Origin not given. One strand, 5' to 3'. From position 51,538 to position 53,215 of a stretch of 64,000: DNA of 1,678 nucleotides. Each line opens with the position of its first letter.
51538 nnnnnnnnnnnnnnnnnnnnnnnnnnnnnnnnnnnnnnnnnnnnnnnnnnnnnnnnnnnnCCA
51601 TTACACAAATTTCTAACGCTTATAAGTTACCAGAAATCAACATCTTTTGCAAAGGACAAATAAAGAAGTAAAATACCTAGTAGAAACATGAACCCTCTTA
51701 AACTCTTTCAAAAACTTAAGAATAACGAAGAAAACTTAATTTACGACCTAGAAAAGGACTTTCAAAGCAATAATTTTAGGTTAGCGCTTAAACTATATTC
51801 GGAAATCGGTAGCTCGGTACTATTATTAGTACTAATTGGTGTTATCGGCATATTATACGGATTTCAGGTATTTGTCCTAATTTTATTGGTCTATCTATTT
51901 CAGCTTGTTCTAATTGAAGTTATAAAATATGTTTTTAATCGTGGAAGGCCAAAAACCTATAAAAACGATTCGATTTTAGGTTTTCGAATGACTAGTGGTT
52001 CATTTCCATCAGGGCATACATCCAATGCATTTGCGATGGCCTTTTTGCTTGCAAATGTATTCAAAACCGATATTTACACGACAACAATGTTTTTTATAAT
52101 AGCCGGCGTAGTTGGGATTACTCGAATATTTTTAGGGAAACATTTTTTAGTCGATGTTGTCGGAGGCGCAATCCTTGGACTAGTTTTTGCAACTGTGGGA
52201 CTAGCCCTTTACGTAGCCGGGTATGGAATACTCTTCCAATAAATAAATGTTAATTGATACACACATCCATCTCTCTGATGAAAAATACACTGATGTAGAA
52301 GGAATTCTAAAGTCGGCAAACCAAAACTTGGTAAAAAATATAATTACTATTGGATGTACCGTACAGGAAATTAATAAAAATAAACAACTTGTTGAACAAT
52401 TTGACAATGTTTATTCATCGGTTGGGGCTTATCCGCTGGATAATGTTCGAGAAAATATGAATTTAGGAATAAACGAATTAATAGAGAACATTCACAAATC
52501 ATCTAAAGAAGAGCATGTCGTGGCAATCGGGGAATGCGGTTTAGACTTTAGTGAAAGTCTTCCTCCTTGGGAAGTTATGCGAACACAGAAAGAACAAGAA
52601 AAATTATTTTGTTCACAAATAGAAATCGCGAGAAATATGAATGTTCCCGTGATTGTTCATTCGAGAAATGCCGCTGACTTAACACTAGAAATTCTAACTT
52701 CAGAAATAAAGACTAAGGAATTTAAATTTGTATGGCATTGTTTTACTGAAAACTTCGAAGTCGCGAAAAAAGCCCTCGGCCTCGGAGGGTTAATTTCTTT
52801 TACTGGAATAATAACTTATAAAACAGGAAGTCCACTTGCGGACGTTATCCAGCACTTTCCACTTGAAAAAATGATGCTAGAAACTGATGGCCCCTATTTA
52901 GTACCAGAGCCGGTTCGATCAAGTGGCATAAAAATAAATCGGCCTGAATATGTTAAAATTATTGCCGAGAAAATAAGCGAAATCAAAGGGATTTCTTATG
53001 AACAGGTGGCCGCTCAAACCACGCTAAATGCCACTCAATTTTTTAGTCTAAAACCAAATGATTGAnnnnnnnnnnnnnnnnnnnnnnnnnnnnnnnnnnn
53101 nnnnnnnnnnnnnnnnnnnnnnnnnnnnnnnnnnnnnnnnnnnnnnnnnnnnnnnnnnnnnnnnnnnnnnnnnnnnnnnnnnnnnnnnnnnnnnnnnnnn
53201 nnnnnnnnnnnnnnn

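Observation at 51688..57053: Envelope glycolipid gene set: PAP2 phosphatase, GT2 with QxxRW, MraY/WecA-type transferase, UbiA (DPPRS-like) prenyltransferase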

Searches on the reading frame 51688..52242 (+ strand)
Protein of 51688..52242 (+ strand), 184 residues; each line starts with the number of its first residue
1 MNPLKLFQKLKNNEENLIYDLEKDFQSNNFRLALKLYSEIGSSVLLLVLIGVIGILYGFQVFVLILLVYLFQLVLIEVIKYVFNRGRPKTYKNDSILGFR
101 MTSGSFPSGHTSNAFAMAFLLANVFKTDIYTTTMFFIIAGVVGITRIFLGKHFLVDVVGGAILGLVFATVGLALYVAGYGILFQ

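Call 3: search_protein_families(library=pfam, proteins=[window:51688-52242:+], max_evalue=0.01)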
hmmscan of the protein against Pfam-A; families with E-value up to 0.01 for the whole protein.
window:51688-52242:+ (184 aa): 3 families
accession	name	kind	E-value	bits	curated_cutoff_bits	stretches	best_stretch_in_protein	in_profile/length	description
PF01569.27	PAP2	-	2.7e-25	89.1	27.2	1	64-173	4-123/130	PAP2 superfamily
PF14378.12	PAP2_3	-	1.2e-07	32.2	27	1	105-168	126-188/190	PAP2 superfamily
PF14360.12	PAP2_C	-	0.0031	18.5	27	1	108-167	8-68/74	PAP2 superfamily C-terminal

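Call 4: search_protein_families(library=ncbifam, proteins=[window:51688-52242:+], max_evalue=0.01)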
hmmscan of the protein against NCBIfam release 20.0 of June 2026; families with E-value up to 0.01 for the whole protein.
window:51688-52242:+ (184 aa): 5 families
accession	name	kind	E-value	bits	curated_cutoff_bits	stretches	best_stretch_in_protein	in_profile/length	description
NF047884.1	UdeprDiPSep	equivalog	3.4e-12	46.6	250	1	16-172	27-184/188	undecaprenyl-diphosphatase SepP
NF008813.0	PRK11837.1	equivalog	4.2e-09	36.6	229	1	60-169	59-166/202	undecaprenyl-diphosphate phosphatase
NF007975.0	PRK10699.1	equivalog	2.8e-06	26.9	261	1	103-175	156-230/254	phosphatidylglycerophosphatase B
NF045654.1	APhasePhoC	equivalog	0.0013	18.3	430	1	102-164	160-219/248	acid phosphatase PhoC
NF007159.0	PRK09597.1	equivalog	0.0017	18.1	177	1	92-168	105-181/191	lipid A 1-phosphatase LpxE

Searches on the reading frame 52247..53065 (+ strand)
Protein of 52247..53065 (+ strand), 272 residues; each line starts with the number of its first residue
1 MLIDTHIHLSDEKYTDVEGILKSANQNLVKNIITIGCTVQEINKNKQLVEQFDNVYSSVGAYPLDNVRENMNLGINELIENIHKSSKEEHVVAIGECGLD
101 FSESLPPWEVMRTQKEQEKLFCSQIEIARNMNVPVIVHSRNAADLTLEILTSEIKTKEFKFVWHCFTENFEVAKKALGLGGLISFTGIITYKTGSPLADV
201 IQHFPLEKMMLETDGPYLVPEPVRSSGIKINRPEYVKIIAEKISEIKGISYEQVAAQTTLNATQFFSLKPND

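Call 3: search_protein_families(library=pfam, proteins=[window:52247-53065:+], max_evalue=0.01)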
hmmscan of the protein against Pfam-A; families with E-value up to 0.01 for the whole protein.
window:52247-53065:+ (272 aa): 1 family
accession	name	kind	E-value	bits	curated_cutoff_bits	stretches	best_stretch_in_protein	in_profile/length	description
PF01026.27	TatD_DNase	-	1.9e-68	231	27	1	3-267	1-253/253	TatD related DNase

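Call 4: search_protein_families(library=ncbifam, proteins=[window:52247-53065:+], max_evalue=0.01)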
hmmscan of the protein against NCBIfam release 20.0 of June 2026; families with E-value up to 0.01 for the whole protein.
window:52247-53065:+ (272 aa): 5 families
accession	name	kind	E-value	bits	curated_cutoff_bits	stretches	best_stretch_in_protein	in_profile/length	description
TIGR00010.1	TIGR00010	subfamily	1.9e-67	227.4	206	1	2-267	1-252/253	YchF/TatD family DNA exonuclease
NF008075.0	PRK10812.1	equivalog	5.8e-51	173.2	438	1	1-269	2-257/265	metal-dependent hydrolase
NF007745.0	PRK10425.1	equivalog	6.7e-38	130.4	395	1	9-268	8-258/260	3'-5' ssDNA/RNA exonuclease TatD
NF008522.0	PRK11449.1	equivalog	1.7e-27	96.2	481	1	2-268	5-258/259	metal-dependent hydrolase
NF041926.1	QatD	equivalog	2.5e-20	72.6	230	1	4-263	1-237/239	Qat anti-phage system TatD family nuclease QatD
